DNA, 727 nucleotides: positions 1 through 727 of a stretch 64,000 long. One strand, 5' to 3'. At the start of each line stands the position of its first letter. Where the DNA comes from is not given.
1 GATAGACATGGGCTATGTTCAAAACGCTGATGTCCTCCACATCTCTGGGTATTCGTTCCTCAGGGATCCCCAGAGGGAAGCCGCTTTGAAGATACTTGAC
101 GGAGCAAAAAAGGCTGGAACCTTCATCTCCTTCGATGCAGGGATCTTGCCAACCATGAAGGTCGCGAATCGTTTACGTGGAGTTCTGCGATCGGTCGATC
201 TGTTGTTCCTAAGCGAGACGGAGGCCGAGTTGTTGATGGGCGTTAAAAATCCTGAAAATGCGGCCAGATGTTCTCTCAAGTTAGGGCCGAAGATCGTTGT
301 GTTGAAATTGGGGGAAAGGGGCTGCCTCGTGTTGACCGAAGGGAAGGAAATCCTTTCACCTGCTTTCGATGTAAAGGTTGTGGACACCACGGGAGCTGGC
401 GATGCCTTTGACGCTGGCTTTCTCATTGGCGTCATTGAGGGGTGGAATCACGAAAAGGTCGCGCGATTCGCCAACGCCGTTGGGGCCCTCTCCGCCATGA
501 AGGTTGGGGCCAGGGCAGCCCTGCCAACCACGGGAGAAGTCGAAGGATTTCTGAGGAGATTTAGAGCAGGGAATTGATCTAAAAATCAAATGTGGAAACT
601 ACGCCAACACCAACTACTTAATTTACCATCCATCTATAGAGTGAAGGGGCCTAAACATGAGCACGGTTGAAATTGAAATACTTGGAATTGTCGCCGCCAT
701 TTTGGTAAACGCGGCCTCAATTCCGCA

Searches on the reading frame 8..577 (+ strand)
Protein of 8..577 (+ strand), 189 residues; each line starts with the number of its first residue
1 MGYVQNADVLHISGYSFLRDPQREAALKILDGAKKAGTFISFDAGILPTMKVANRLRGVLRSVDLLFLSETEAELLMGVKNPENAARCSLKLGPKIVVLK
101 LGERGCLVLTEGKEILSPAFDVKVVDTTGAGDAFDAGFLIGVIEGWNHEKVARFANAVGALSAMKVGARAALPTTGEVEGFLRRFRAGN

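Call 33: search_protein_families(library=pfam, max_evalue=0.00001, proteins=[window:8-577:+])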
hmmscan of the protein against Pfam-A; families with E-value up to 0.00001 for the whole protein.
window:8-577:+ (189 aa): 1 family
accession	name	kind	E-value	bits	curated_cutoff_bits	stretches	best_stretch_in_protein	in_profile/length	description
PF00294.29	PfkB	-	2.7e-36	125.9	25.8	1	3-174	126-301/302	pfkB family carbohydrate kinase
